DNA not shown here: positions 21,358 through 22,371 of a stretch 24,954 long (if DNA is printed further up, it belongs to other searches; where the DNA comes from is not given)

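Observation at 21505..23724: Candidate signalling system: Roadblock (MglB-like) + KaiC-like::small GTPase fusion + second KaiC-like protein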

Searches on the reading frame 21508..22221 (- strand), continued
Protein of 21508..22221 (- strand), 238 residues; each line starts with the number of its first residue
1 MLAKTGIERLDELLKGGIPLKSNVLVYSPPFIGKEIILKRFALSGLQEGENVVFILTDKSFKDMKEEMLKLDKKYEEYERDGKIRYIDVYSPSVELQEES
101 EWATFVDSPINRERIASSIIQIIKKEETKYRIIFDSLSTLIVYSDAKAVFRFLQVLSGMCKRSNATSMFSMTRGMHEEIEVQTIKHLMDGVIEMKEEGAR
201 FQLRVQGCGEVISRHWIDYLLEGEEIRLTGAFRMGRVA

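Call 46: predict_structure(alignment_id=A3)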
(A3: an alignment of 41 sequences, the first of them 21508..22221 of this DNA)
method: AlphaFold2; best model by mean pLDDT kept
length: 238 residues; sequences in the alignment: 41
mean_pLDDT: 91.0   pTM: 0.90
mean pLDDT of the five models: 91.0, 90.7, 90.5, 89.3, 88.6
residues with pLDDT >= 90: 187; 70-90: 38; 50-70: 8; < 50: 5
segments of 3 or more residues with pLDDT < 50: 234-238
pLDDT, mean of each block of 10 residues (from residue 1): 93 92 96 94 97 96 96 96 96 91 93 93 85 95 90 93 95 94 95 92 87 80 88 49
secondary structure, 60 per line:
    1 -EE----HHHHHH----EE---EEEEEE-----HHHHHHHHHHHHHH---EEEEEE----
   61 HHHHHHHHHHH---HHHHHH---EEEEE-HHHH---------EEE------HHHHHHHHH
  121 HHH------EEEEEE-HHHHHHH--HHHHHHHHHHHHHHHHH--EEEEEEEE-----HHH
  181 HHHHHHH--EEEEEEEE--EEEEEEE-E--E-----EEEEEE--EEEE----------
elements in order: H8-13 E23-28 H34-47 E51-56 H61-71 H75-80 E84-88 H90-93 E103-105 H112-123 E130-135 H137-143 H146-162 E165-172 H178-187 E190-197 E200-206 E217-222 E225-228

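Call 50: fold_search(model_id=the predicted structure, library=pdb)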
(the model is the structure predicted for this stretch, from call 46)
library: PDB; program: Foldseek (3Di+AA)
matches with E <= 10: 1876; with E <= 0.001: 1118
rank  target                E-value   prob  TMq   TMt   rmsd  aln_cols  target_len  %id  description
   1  2dr3_E                2.7e-16  1.00  0.82  0.83   2.6       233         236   23  Crystal Structure of RecA superfamily ATPase PH0284 from Pyrococcus horikoshii OT3 (released 2006-12-06)
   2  2dr3_B                6.8e-16  1.00  0.83  0.82   2.2       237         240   22  Crystal Structure of RecA superfamily ATPase PH0284 from Pyrococcus horikoshii OT3 (released 2006-12-06)
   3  2dr3_F                1.1e-15  1.00  0.84  0.84   2.5       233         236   22  Crystal Structure of RecA superfamily ATPase PH0284 from Pyrococcus horikoshii OT3 (released 2006-12-06)
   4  2dr3_A                1.5e-15  1.00  0.81  0.83   2.8       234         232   22  Crystal Structure of RecA superfamily ATPase PH0284 from Pyrococcus horikoshii OT3 (released 2006-12-06)
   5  2dr3_C                3.5e-15  1.00  0.79  0.81   2.8       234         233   23  Crystal Structure of RecA superfamily ATPase PH0284 from Pyrococcus horikoshii OT3 (released 2006-12-06)
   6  2dr3_D                3.9e-15  1.00  0.82  0.81   3.7       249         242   22  Crystal Structure of RecA superfamily ATPase PH0284 from Pyrococcus horikoshii OT3 (released 2006-12-06)
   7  7s65_B                1.9e-14  1.00  0.74  0.40   3.1       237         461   19  Compressed conformation of nighttime state KaiC (released 2021-09-22)
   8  2w0m                  6.4e-14  1.00  0.76  0.81   3.0       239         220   20  Crystal Structure of sso2452 from Sulfolobus solfataricus P2 (released 2009-05-19)
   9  4yds                  7.7e-14  1.00  0.68  0.71   4.6       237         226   20  FlaH from Sulfolobus acidocaldarius with ATP and Mg-Ion (released 2015-11-11)
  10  8zn5_E                1.4e-13  1.00  0.74  0.40   3.5       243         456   21  Crystal Structure of Designed Clock Protein KaiC (released 2025-04-16)
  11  8zn5_K                2.0e-13  1.00  0.77  0.43   2.5       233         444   20  Crystal Structure of Designed Clock Protein KaiC (released 2025-04-16)
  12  7dy1_D                3.1e-13  1.00  0.77  0.42   3.3       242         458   21  Crystal Structure of Cyanobacterial Circadian Clock Protein KaiC (released 2022-05-18)
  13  8zn5_B                3.5e-13  1.00  0.74  0.41   3.7       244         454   20  Crystal Structure of Designed Clock Protein KaiC (released 2025-04-16)
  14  3k0f_D                3.9e-13  1.00  0.77  0.40   3.0       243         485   19  Crystal structure of the phosphorylation-site double mutant T426A/T432A of the KaiC circadian clock protein (released 2010-03-31)
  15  3k0c_D                4.2e-13  1.00  0.75  0.38   3.8       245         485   21  Crystal structure of the phosphorylation-site double mutant S431A/T432E of the KaiC circadian clock protein (released 2010-03-31)
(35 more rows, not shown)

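Call 51: search_solved_structures(query=window:21508-22221:-, max_evalue=1e-12, show_alignments=3)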
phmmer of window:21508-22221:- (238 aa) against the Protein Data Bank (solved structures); distinct sequences matched with E-value up to 1e-12: 3.
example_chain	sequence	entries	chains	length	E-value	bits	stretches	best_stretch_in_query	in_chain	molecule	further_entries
8zn5_B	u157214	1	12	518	6.5e-17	65.4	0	4-173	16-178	KaiC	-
2dr3_A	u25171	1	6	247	5.6e-14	55.8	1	3-195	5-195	UPF0273 protein PH0284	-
2zts_A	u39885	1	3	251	7.6e-13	52.1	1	3-148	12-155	Putative uncharacterized protein PH0186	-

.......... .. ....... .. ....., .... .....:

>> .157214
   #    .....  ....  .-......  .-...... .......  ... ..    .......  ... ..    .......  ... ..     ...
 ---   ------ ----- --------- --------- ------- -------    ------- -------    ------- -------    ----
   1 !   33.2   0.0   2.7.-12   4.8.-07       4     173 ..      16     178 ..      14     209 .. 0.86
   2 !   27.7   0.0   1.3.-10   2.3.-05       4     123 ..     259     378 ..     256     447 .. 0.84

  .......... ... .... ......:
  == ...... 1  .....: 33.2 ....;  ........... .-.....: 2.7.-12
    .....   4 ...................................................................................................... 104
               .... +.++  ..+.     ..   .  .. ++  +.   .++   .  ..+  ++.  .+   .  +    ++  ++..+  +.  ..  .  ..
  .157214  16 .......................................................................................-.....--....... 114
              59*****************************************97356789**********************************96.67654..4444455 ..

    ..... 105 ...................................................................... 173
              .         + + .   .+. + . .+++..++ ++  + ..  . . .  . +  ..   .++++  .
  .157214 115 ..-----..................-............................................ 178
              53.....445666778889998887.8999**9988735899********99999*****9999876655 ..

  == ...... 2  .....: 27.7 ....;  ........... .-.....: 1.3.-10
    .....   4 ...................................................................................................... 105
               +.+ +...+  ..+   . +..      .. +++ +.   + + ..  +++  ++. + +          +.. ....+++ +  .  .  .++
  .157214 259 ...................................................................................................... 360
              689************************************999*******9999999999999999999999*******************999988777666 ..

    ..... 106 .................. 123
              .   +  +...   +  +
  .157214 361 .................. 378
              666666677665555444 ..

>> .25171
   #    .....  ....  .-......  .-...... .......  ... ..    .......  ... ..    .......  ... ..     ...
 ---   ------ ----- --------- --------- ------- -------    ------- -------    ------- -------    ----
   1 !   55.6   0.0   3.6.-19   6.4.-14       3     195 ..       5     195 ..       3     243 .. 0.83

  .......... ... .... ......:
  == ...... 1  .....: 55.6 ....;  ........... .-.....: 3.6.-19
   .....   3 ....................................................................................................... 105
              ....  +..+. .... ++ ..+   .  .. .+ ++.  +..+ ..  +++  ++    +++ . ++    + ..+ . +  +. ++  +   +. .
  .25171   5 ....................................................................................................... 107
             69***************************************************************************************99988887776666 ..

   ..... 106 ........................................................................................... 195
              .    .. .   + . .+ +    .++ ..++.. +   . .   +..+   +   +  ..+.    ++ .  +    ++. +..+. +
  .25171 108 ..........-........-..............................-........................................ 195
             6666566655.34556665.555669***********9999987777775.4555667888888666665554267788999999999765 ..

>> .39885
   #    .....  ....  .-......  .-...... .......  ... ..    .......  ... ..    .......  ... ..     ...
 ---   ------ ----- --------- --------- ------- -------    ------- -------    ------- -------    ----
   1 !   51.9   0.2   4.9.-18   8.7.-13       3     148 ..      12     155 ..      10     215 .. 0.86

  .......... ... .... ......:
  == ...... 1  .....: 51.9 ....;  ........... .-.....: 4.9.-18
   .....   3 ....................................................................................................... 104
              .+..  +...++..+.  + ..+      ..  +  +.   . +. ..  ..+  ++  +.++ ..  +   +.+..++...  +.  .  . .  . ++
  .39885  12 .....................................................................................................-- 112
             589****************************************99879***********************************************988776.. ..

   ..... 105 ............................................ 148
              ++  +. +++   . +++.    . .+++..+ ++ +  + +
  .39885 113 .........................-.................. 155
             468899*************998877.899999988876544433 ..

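Call 59: find_encoding_contigs(protein=window:21508-22221:-, flank=10000, max_places=3)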
Protein window:21508-22221:- (238 aa): 8 contigs read that carry it; 3 places shown.
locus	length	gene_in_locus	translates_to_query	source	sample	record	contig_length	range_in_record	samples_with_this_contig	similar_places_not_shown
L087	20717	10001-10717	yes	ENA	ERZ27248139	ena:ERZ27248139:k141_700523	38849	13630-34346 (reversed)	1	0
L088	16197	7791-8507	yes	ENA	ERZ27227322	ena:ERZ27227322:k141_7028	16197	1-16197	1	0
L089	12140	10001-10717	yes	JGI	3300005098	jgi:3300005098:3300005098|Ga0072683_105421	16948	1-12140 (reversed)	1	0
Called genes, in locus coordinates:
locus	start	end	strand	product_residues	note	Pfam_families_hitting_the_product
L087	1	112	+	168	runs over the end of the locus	PF01899:MNHE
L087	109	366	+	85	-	PF04066:MrpF_PhaF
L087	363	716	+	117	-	PF03334:PhaG_MnhG_YufB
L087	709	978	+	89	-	PF13244:MbhD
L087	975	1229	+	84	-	PF20501:MbhE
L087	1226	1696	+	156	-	PF04039:MnhB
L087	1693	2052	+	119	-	PF00420:Oxidored_q2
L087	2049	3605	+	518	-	PF00361:Proton_antipo_M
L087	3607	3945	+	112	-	-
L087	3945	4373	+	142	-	PF01058:Oxidored_q6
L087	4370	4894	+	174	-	PF00329:Complex1_30kDa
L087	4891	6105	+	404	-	PF00374:NiFeSe_Hases, PF00346:Complex1_49kDa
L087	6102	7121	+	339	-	PF00146:NADHdh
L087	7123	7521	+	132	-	PF00037:Fer4, PF12797:Fer4_2 (weak), PF12837:Fer4_6, PF13237:Fer4_10, PF14697:Fer4_21, PF12838:Fer4_7, PF13187:Fer4_9, PF00037:Fer4 (weak), +3 more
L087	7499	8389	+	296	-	PF00892:EamA, PF03151:TPT (faint), PF00892:EamA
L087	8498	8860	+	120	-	PF03259:Robl_LC7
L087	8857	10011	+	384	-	PF06745:ATPase, PF01926:MMR_HSR1 (faint), PF00009:GTP_EFTU (faint), PF00025:Arf, PF00071:Ras, PF03029:ATP_bind_1 (faint), PF08477:Roc (weak)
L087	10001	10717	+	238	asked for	PF06745:ATPase, PF23442:DUF7125, PF24336:DUF7504, PF05625:PAXNEB (weak), PF23365:DUF7090, PF05763:DUF835 (weak)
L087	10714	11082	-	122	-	PF01998:DUF131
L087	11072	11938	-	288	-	PF01255:Prenyltransf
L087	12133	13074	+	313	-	PF00696:AA_kinase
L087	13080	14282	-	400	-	PF13393:tRNA-synt_His, PF00587:tRNA-synt_2b, PF03129:HGTP_anticodon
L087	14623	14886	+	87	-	-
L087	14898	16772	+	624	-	PF02518:HATPase_c, PF00204:DNA_gyraseB, PF01751:Toprim, PF00986:DNA_gyraseB_C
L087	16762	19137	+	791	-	PF00521:DNA_topoisoIV, PF03989:DNA_gyraseA_C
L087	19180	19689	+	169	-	PF00252:Ribosomal_L16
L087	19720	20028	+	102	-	PF21715:CggR_N, PF13412:HTH_24 (weak)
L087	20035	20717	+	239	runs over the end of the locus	PF01066:CDP-OH_P_transf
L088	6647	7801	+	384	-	PF06745:ATPase, PF01926:MMR_HSR1 (faint), PF00009:GTP_EFTU (faint), PF00025:Arf, PF00071:Ras, PF03029:ATP_bind_1 (faint), PF08477:Roc (weak)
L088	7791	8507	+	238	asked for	PF06745:ATPase, PF23442:DUF7125, PF24336:DUF7504, PF05625:PAXNEB (weak), PF23365:DUF7090, PF05763:DUF835 (weak)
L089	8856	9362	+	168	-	PF06745:ATPase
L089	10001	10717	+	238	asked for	PF06745:ATPase, PF23442:DUF7125, PF24336:DUF7504, PF05625:PAXNEB (weak), PF23365:DUF7090, PF05763:DUF835 (weak)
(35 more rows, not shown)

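Call 82: search_protein_families(library=padloc, proteins=[window:21508-22221:-], max_evalue=0.01)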
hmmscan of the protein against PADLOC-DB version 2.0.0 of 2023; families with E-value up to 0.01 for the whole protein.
window:21508-22221:- (238 aa): 0 families
